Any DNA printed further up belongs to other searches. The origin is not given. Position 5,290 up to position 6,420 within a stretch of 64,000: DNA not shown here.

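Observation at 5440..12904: Regulator-centred cluster of a TonB-dependent receptor with three uncharacterised secreted components: candidate undescribed uptake/processing system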

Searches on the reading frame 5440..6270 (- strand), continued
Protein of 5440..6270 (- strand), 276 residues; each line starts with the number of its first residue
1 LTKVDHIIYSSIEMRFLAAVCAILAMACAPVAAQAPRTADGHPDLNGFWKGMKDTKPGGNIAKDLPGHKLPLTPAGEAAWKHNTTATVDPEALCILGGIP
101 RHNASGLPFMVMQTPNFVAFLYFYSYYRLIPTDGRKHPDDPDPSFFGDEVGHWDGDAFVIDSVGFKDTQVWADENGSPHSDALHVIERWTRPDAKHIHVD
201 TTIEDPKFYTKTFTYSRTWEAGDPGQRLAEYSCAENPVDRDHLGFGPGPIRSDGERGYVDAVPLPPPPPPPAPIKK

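Call 37: search_protein_families(library=pfam, alignment_id=A3, max_evalue=0.01)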
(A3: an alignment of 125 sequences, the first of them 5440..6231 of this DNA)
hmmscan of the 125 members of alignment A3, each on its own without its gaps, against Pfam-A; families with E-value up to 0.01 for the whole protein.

A. member 1, window:5440-6231:- (263 aa): 0 families

B. families by the number of members that match (of 125 scanned): 15 families
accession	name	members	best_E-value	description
PF13620.12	CarboxypepD_reg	5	1.2e-20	Carboxypeptidase regulatory-like domain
PF14686.12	fn3_3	4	3.4e-07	Polysaccharide lyase family 4, domain II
PF13715.12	CarbopepD_reg_2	4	1.2e-06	CarboxypepD_reg-like domain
PF17210.9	SdrD_B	4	1.5e-05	SdrD B-like domain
PF09430.16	EMC7_beta-sandw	3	0.00023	ER membrane protein complex subunit 7, beta-sandwich domain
PF08308.17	PEGA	2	0.0014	PEGA domain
PF03668.21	RapZ-like_N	1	1.6e-15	RapZ-like N-terminal domain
PF13442.11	Cytochrome_CBB3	1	2.3e-15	Cytochrome C oxidase, cbb3-type, subunit III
PF00034.26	Cytochrom_C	1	1.4e-06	Cytochrome c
PF11954.13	DUF3471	1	0.002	Domain of unknown function (DUF3471)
PF10884.14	DUF2683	1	0.0025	Protein of unknown function (DUF2683)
PF16640.11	Big_3_5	1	0.0027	Bacterial Ig-like domain (group 3)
PF01121.26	CoaE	1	0.0047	Dephospho-CoA kinase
PF00775.27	Dioxygenase_C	1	0.0055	Dioxygenase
PF13238.12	AAA_18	1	0.0094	AAA domain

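Call 41: search_solved_structures(query=A2, max_evalue=10)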
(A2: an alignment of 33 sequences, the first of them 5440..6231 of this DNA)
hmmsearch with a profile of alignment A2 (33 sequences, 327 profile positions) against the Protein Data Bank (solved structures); distinct sequences matched with E-value up to 10: 0.

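Call 45: search_protein_families(library=pfam, proteins=[L003:11823-12314:+, L003:12321-12794:+, L003:10803-11327:+, L060:12174-13493:+, L039:10295-11545:+, L018:10756-12099:-, L064:4974-6071:+, L003:16026-16970:-, L003:17001-17780:-, L003:14526-15017:-], max_evalue=1)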
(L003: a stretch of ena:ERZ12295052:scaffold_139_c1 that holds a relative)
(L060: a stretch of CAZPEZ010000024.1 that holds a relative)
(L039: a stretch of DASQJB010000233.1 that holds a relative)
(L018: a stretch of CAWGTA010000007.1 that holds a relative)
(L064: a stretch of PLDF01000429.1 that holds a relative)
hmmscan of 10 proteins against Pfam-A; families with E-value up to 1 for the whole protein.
L003:11823-12314:+ (163 aa): 3 families
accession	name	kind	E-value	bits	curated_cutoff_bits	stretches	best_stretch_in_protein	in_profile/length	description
PF20349.3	DUF6644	-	6.2e-12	46.4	27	1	30-161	26-154/155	Family of unknown function (DUF6644)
PF09980.14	DUF2214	-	0.001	19.5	34.1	1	28-144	4-121/147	Predicted membrane protein (DUF2214)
PF12487.13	DUF3703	-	0.25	11.7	22.3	1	25-78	26-78/109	Protein of unknown function (DUF3703)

L003:12321-12794:+ (157 aa): 2 families
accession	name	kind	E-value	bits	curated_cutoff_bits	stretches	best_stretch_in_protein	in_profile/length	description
PF20349.3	DUF6644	-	2.9e-19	70.2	27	1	29-156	25-154/155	Family of unknown function (DUF6644)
PF09980.14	DUF2214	-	7.6e-05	23.1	34.1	1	27-118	3-95/147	Predicted membrane protein (DUF2214)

L003:10803-11327:+ (174 aa): 1 family
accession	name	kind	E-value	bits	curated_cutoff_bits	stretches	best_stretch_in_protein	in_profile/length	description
PF11020.14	DUF2610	-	0.12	12.7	21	1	90-111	18-39/81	Domain of unknown function (DUF2610)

L060:12174-13493:+ (439 aa): 6 families
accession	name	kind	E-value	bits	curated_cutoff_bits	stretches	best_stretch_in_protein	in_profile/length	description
PF08534.16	Redoxin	-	1.4e-12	48.1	26.6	1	272-395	11-134/148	Redoxin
PF00578.27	AhpC-TSA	-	2.6e-11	43.9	26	1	272-391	10-123/124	AhpC/TSA family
PF13905.12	Thioredoxin_8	-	7.1e-06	26.7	27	1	294-389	6-94/94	Thioredoxin-like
PF13098.12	Thioredoxin_2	-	0.0036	18.1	27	1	288-353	4-75/104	Thioredoxin-like domain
PF00255.25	GSHPx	-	0.035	14.1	27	1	274-351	8-85/108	Glutathione peroxidase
PF00462.30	Glutaredoxin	-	0.11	13.2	22.9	0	340-378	13-51/60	Glutaredoxin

L039:10295-11545:+ (416 aa): 0 families

L018:10756-12099:- (447 aa): 3 families
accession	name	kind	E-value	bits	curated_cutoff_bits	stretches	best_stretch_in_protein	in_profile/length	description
PF13442.11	Cytochrome_CBB3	-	0.0041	17.9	27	1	35-79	9-51/68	Cytochrome C oxidase, cbb3-type, subunit III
PF00034.26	Cytochrom_C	-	0.05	15.4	21.3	1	37-105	9-85/90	Cytochrome c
PF14376.11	Haem_bd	-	0.072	13.5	27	0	21-47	23-49/133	Haem-binding domain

L064:4974-6071:+ (365 aa): 5 families
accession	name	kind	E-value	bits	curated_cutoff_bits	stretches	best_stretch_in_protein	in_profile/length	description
PF00072.30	Response_reg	-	3.4e-13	50.2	30.2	1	30-141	2-111/111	Response regulator receiver domain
PF00196.25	GerE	-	1.8e-12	47.1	23.5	1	168-223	2-57/57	Bacterial regulatory proteins, luxR family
PF08281.18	Sigma70_r4_2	-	0.00023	21.2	25.7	1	169-206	11-49/54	Sigma-70, region 4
PF04545.22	Sigma70_r4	-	0.013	15.5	24.1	1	169-202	5-39/50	Sigma-70, region 4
PF01794.25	Ferric_reduct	-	0.47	11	28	0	317-351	11-50/121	Ferric reductase like transmembrane component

L003:16026-16970:- (314 aa): 0 families

L003:17001-17780:- (259 aa): 0 families

L003:14526-15017:- (163 aa): 3 families
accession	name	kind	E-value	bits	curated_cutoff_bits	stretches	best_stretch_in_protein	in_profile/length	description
PF00581.25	Rhodanese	-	0.00045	21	22.2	1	53-129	3-88/102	Rhodanese-like domain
PF13399.11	LytR_C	-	0.026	15.9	22.2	1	112-161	12-58/86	LytR cell envelope-related transcriptional attenuator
PF08194.17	DIM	-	0.074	13.7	20.8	1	1-24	1-25/36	DIM protein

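Call 57: search_protein_families(library=ncbifam, alignment_id=A3, max_evalue=0.01)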
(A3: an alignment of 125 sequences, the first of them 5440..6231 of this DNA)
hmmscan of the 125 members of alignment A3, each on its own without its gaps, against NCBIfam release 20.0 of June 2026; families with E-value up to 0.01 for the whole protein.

A. member 1, window:5440-6231:- (263 aa): 0 families

B. families by the number of members that match (of 125 scanned): 9 families
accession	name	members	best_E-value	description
NF052345.1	S_layer_anammox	4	1.1e-06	Kustd1514 family S-layer glycoprotein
NF003828.1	PRK05416.1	1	1.3e-14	RNase adapter RapZ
NF045773.1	cytochro_C550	1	6.7e-06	cytochrome c550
NF045774.1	cytochro_C551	1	8.5e-05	cytochrome c551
NF050122.1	bc1_QcrC_actin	1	0.00092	cytochrome bc1 complex diheme cytochrome c subunit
NF052248.1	SorU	1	0.0017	SorU family sulfite dehydrogenase c-type cytochrome subunit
NF011054.0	PRK14486.1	1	0.0024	putative bifunctional cbb3-type cytochrome c oxidase subunit II/cytochrome c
NF041112.1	chap_CsgH_alph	1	0.0081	curli-like amyloid fiber formation chaperone CsgH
NF002768.0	PRK02842.1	1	0.0093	ferredoxin:protochlorophyllide reductase (ATP-dependent) subunit N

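Call 66: search_dna_similar(query=window:5440-6231:-, collection=plasmids, mode=protein, max_evalue=0.001, max_rows=25)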
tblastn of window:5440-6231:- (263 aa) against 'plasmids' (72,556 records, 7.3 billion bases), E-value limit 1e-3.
Records with a match: 8; places in all: 18; records where one place covers at least 80% of the query: 0.
Best place of each record, by identity: <60% 8.
By first word of the organism name: Novosphingobium 6; Croceibacterium 1; Sphingobium 1.
By predicted mobility (MOB-suite, as given by PLSDB): non-mobilizable 8.
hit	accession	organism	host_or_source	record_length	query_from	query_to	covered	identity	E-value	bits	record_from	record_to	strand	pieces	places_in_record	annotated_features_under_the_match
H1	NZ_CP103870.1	Novosphingobium humi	pure culture,soil biofilm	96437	27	223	75%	28.4%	2e-14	80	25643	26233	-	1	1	hypothetical protein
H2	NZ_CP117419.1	Novosphingobium humi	Single cell,Soil from military shooting ...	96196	27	223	75%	28.4%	2e-14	80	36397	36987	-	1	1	hypothetical protein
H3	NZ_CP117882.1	Novosphingobium sp. KACC 22771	Single cell,soil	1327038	30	204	67%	31.9%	4e-11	70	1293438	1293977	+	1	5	none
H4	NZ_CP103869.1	Novosphingobium humi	pure culture,soil biofilm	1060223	28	222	74%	27.1%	1e-8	62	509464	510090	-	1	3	none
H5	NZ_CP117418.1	Novosphingobium humi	Single cell,Soil from military shooting ...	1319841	28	222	74%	27.1%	1e-8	62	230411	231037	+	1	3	none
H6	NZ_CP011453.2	Croceibacterium atlanticum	cell culture,North Atlantic Rise ...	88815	81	223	54%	31.5%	5e-10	67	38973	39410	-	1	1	hypothetical protein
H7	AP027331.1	Sphingobium sp. TomTYG65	-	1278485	93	222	49%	33.8%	9e-11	69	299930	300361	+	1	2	hypothetical protein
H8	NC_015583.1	Novosphingobium sp. PP1Y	-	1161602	64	220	60%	24.4%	6e-6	54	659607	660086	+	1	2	none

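Call 68: get_annotated_region(hit=H1, flank=9000)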
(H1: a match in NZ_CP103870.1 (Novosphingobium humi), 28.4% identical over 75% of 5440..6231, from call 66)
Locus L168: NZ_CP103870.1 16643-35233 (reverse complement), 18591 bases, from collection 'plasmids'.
description: Novosphingobium humi strain G5 plasmid unnamed2, complete sequence
organism: Novosphingobium humi (NCBI taxid 2282397)
taxonomy: Bacteria; Pseudomonadota; Alphaproteobacteria; Sphingomonadales; Sphingomonadaceae; Novosphingobium; Novosphingobium humi
host: -; source: pure culture,soil biofilm; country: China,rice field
typing (MOB-suite, as given by PLSDB): non-mobilizable
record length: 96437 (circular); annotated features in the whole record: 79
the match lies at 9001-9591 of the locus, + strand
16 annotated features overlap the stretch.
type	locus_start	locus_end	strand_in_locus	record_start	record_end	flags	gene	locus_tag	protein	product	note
CDS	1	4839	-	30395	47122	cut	-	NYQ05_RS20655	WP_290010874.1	Ig-like domain-containing protein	-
CDS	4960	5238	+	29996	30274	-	-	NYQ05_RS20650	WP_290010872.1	hypothetical protein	-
CDS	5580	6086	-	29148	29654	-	-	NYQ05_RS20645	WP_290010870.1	hypothetical protein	-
CDS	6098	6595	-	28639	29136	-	-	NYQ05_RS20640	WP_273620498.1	DUF6644 family protein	-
CDS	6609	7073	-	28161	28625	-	-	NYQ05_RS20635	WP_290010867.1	DUF6644 family protein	-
CDS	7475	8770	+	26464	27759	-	-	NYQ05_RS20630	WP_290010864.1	hypothetical protein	-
CDS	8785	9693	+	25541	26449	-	-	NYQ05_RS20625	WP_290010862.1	hypothetical protein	-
CDS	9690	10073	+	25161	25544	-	-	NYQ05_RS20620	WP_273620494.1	DUF6152 family protein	-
CDS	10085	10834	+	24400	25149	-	-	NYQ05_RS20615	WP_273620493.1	TetR/AcrR family transcriptional regulator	GO:0006355 - regulation of DNA-templated transcription [Evidence IEA]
CDS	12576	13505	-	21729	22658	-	-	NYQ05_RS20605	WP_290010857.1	FAD-binding protein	-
CDS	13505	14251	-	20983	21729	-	-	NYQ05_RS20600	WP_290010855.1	electron transfer flavoprotein subunit beta/FixA family protein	-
CDS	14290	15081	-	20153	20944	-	-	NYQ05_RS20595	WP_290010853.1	enoyl-CoA hydratase-related protein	-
CDS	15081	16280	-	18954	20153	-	bktB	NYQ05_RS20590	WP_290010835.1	beta-ketothiolase BktB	-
CDS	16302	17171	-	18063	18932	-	mmsB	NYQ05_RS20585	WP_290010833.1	3-hydroxyisobutyrate dehydrogenase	GO:0006574 - valine catabolic process [Evidence IEA]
CDS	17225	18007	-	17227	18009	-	-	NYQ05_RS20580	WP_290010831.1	enoyl-CoA hydratase-related protein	-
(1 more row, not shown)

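Call 69: get_annotated_region(hit=H6, flank=9000)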
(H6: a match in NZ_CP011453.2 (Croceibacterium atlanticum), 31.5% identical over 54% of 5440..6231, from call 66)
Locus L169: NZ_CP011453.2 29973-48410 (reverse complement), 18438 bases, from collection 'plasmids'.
description: Croceibacterium atlanticum strain 26DY36 plasmid unnamed, complete sequence
organism: Croceibacterium atlanticum (NCBI taxid 1267766)
taxonomy: Bacteria; Pseudomonadota; Alphaproteobacteria; Sphingomonadales; Erythrobacteraceae; Croceibacterium; Croceibacterium atlanticum
host: -; source: cell culture,North Atlantic Rise deep-sea sediment; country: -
typing (MOB-suite, as given by PLSDB): non-mobilizable; replicon rep_cluster_545
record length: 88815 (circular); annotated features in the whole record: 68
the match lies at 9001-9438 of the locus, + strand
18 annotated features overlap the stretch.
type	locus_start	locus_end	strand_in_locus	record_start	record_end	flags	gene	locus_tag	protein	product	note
CDS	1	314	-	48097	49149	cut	-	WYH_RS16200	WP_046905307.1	tyrosine-type recombinase/integrase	GO:0015074 - DNA integration [Evidence IEA]; GO:0006310 - DNA recombination [Evidence IEA]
CDS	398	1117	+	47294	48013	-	-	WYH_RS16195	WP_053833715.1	phosphatase PAP2 family protein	-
CDS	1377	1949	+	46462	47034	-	-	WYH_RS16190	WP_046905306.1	outer membrane beta-barrel protein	-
CDS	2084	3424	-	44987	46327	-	gdhA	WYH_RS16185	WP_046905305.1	NADP-specific glutamate dehydrogenase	GO:0006520 - amino acid metabolic process [Evidence IEA]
CDS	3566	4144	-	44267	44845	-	-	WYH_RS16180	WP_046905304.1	5-formyltetrahydrofolate cyclo-ligase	GO:0006730 - one-carbon metabolic process [Evidence IEA]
CDS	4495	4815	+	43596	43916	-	-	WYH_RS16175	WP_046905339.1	multidrug efflux SMR transporter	-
CDS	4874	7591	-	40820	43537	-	-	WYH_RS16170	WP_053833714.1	G8 domain-containing protein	-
CDS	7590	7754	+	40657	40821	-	-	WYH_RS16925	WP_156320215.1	hypothetical protein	-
CDS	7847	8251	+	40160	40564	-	-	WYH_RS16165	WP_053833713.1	DUF6152 family protein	-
CDS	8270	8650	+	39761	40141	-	-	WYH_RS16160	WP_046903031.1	DUF6152 family protein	-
CDS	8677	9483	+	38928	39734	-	-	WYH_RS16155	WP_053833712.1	hypothetical protein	-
CDS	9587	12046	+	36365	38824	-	-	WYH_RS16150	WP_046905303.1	TonB-dependent receptor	GO:0015891 - siderophore transport [Evidence IEA]; GO:0055085 - transmembrane transport [Evidence IEA]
CDS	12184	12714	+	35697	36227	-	-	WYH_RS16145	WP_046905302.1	MarR family transcriptional regulator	GO:0006355 - regulation of DNA-templated transcription [Evidence IEA]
CDS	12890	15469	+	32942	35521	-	-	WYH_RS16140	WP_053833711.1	G8 domain-containing protein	-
CDS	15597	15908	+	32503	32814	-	-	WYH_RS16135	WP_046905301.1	hypothetical protein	-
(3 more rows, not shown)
